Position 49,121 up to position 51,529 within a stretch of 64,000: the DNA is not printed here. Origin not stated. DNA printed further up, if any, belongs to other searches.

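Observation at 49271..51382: Unusual fusion of a GT2 glycosyltransferase to a WcaJ-type N-terminal (TM plus CoA-binding-like) module that lacks the phosphotransferase catalytic domain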

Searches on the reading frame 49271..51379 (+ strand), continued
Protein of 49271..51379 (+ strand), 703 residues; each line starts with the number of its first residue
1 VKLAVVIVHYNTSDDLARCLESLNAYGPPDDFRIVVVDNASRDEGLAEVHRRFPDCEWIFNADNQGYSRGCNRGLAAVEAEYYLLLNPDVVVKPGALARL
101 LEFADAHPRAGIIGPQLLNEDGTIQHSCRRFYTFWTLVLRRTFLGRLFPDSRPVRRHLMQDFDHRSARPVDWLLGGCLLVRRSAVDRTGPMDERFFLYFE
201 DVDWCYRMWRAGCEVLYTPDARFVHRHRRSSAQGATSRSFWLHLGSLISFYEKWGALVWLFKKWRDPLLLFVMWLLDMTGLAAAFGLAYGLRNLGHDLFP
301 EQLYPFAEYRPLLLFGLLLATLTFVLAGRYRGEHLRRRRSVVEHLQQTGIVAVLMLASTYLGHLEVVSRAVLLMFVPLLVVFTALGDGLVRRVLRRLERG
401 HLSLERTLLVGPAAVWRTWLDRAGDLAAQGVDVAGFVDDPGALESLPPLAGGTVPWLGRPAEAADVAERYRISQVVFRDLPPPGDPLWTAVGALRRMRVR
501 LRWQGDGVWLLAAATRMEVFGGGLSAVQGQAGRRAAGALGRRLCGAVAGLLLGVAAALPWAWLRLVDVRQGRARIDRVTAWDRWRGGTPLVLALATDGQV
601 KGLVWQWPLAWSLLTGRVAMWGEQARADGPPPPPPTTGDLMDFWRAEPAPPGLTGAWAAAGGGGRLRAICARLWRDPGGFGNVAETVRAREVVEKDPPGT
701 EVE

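Call 29: search_solved_structures(query=A1, max_evalue=1, show_alignments=0)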
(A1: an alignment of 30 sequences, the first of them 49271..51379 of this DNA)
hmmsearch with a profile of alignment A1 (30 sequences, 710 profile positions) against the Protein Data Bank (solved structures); distinct sequences matched with E-value up to 1: 33.
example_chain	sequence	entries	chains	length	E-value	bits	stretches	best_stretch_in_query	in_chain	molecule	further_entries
2z87_A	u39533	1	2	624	1e-10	43.7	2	8-106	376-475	Chondroitin synthase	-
2z86_A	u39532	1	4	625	1e-10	43.7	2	8-106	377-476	Chondroitin synthase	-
3l7m_A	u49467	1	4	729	1.5e-06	29.9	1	7-94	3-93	Teichoic acid biosynthesis protein F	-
3l7j_A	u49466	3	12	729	1.5e-06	29.9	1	7-94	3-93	Teichoic acid biosynthesis protein F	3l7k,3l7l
3l7i_A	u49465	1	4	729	1.5e-06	29.9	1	7-94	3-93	Teichoic acid biosynthesis protein F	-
6h1j_A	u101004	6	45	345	3.6e-06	28.7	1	5-119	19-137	Probable ss-1,3-N-acetylglucosaminyltransferase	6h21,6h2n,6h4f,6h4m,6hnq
5tze_C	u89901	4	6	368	5.8e-06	28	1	6-112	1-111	Glycosyl transferase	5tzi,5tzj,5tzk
5tz8_A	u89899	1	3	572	1.2e-05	27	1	6-112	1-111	Glycosyl transferase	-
9omj_A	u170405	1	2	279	4.4e-05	25.1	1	6-109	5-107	Glycosyltransferase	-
9omh_A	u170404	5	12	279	4.5e-05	25.1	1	6-109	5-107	Glycosyltransferase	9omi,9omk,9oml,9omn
9omm_A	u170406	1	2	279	4.5e-05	25.1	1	6-109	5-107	Glycosyltransferase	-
6p61_A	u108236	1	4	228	4.7e-05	25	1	6-113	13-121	Glycosyltransferase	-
3bcv_A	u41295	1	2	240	0.00011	23.8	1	7-94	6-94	Putative glycosyltransferase protein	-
5hea_A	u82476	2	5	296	0.00031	22.3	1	8-99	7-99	Putative glycosyltransferase (GalT1)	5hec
5mlz_A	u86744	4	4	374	0.00088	20.8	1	4-108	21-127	Dolichol monophosphate mannose synthase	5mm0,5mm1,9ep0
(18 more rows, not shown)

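Call 37: find_encoding_contigs(protein=P0057, flank=10000, max_places=2)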
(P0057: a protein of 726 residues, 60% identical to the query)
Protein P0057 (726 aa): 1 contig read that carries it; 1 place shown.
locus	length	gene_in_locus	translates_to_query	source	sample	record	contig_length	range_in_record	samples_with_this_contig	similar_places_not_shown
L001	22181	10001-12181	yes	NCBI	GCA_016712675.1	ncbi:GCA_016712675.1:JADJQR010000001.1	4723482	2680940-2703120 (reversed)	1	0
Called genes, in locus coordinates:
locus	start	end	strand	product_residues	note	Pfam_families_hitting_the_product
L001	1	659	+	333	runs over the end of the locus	PF03706:LPG_synthase_TM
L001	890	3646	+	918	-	PF11028:TMEM260_N, PF28495:TMEM260_2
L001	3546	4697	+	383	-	PF04321:RmlD_sub_bind (weak), PF01073:3Beta_HSD, PF01370:Epimerase, PF07993:NAD_binding_4 (faint), PF16363:GDP_Man_Dehyd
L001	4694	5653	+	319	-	PF00535:Glycos_transf_2, PF13641:Glyco_tranf_2_3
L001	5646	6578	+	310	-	PF00535:Glycos_transf_2, PF13641:Glyco_tranf_2_3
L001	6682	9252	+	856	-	-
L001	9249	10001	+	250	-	PF13641:Glyco_tranf_2_3 (weak), PF00535:Glycos_transf_2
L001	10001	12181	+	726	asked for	PF00535:Glycos_transf_2, PF13641:Glyco_tranf_2_3, PF13727:CoA_binding_3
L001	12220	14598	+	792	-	PF07494:Reg_prop (faint)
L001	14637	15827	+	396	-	PF01041:DegT_DnrJ_EryC1, PF01212:Beta_elim_lyase (weak)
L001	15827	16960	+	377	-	PF13480:Acetyltransf_6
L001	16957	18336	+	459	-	-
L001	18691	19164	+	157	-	PF02381:MraZ (weak)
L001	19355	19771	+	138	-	PF13466:STAS_2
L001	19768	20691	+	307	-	PF01795:Methyltransf_5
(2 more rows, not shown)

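Call 40: find_related_loci(query=A1, collection=genome_contigs, flank=10000)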
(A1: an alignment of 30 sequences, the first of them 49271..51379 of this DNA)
Query A1 (703 aa) in genome_contigs; peptide patterns used: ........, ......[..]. (x = any residue, [..] = any of these).
600 stretches matched a pattern (row limit reached: there are more); 579 encode a relative of the query (tblastn E <= 1e-3); the best 80 are kept; 80 distinct loci.
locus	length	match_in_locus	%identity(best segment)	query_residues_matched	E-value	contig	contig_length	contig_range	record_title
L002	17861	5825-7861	61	1-683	0e+0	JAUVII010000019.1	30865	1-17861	MAG: Candidatus Krumholzibacteriia bacterium isolate CSMAG_424 CSMAG_424_k127_1196935_length_30865_cov_34.7805, whole ge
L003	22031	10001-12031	68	1-677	0e+0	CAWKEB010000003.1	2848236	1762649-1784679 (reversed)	MAG: Candidatus Krumholzibacteria bacterium isolate MFD04716.bin.2.70 genome assembly, contig: contig_4355, whole genome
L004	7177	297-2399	61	1-697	0e+0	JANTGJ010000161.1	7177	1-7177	MAG: Candidatus Krumholzibacteriia bacterium isolate bin1006 c_000000012326, whole genome shotgun sequence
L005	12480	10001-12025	63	1-677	0e+0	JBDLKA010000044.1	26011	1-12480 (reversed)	MAG: Candidatus Krumholzibacteriota bacterium isolate MAG120 MAG120_44, whole genome shotgun sequence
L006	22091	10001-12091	57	1-700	0e+0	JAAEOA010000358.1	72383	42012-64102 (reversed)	MAG: bacterium isolate Bsp_15 BspG_CONTIG4311586, whole genome shotgun sequence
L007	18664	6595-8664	58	1-684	0e+0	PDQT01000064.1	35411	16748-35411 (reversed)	MAG: bacterium DOLZORAL124_64_63 isolate DOLZORAL124_64_63 DolZOral124_scaffold_5969_curated, whole genome shotgun seque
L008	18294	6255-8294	58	1-678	0e+0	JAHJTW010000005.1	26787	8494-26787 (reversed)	MAG: bacterium isolate OS_PC_MetaG.mb.70 OS_PC_MetaG.mb.70_k141_11041, whole genome shotgun sequence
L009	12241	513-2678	60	1-703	0e+0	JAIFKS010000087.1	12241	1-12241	MAG: bacterium isolate bin_118 scaffold_10551, whole genome shotgun sequence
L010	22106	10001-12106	60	2-697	0e+0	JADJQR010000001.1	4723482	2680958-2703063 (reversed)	MAG: bacterium isolate Fred_18-Q3-R57-64_MAXAC.288 tig00000189-10-47221210, whole genome shotgun sequence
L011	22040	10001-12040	58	1-678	0e+0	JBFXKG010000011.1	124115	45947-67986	MAG: Candidatus Krumholzibacteriia bacterium isolate CA_2019_TPIn_7 NODE_525_length_124115_cov_6.865535_TPIn, whole geno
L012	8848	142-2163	56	1-680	0e+0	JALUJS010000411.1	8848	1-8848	MAG: Candidatus Krumholzibacteriia bacterium isolate S144_metabat2_scaf2bin.036 S144_NODE_4561_length_8848_cov_1.737645,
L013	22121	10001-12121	60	1-696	0e+0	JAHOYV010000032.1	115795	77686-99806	MAG: Gemmatimonadales bacterium isolate CORE_19_RING_Bin_00004 c_000000000011, whole genome shotgun sequence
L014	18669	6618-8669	64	1-681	0e+0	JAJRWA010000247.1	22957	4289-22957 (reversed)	MAG: Candidatus Krumholzibacteriota bacterium isolate Dive96_bin2.115 k141_4685825, whole genome shotgun sequence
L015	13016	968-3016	62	1-683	0e+0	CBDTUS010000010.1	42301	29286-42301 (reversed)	MAG TPA_asm: uncultured bacterium isolate SRR7614711_binner13_Refined_44 genome assembly, contig: ERZ23877654.75, whole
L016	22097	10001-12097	51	1-701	0e+0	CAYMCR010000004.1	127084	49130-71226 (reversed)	MAG TPA_asm: uncultured Fibrobacteraceae bacterium isolate binchicken_co65_219 genome assembly, contig: NODE_326_length_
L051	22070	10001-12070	36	3-688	8e-107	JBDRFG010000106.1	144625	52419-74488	MAG: Candidatus Eisenbacteria bacterium isolate MEGAHIT-group-1.358 k141_10986806, whole genome shotgun sequence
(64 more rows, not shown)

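Call 46: predict_structure(alignment_id=A2)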
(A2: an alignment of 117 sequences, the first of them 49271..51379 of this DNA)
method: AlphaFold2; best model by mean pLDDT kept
length: 703 residues; sequences in the alignment: 117
mean_pLDDT: 86.4   pTM: 0.81
mean pLDDT of the five models: 86.4, 86.2, 85.0, 83.7, 83.3
residues with pLDDT >= 90: 391; 70-90: 230; 50-70: 59; < 50: 23
segments of 3 or more residues with pLDDT < 50: 230-233, 247-249, 251-253, 695-703
pLDDT, mean of each block of 10 residues (from residue 1): 94 92 96 94 90 97 85 94 94 97 96 93 81 66 75 78 84 83 92 62 84 92 78 53 52 57 80 96 98 93 93 96 93 83 95 93 85 96 95 85 84 94 88 92 88 90 89 89 89 89 71 69 80 79 96 97 97 95 90 96 97 95 91 88 86 91 85 94 84 49 31
secondary structure, 60 per line:
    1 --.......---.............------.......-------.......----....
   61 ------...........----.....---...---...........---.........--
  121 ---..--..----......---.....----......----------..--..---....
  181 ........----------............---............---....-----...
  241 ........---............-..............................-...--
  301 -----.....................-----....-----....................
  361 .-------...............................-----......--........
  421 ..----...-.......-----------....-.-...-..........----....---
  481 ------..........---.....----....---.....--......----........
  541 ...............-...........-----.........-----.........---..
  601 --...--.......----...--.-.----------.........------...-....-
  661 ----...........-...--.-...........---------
elements in order (helices of 4 or more, strands of 3 or more residues): E3-9 H13-25 E32-38 H46-52 E57-60 H67-77 E82-86 E90-92 H96-106 E110-118 H134-139 H143-147 H152-157 E177-181 H182-188 H199-210 E214-225 H229-232 H238-248 H252-263 H265-294 H306-326 H332-335 H341-361 H369-399 E405-410 H413-422 E431-437 E456-458 H460-469 E474-477 H487-496 E500-504 H509-512 E516-520 E523-528 H533-555 H557-567 E573-581 E587-595 H608-614 E619-621 H637-645 E652-654 H656-659 H665-675 H684-694
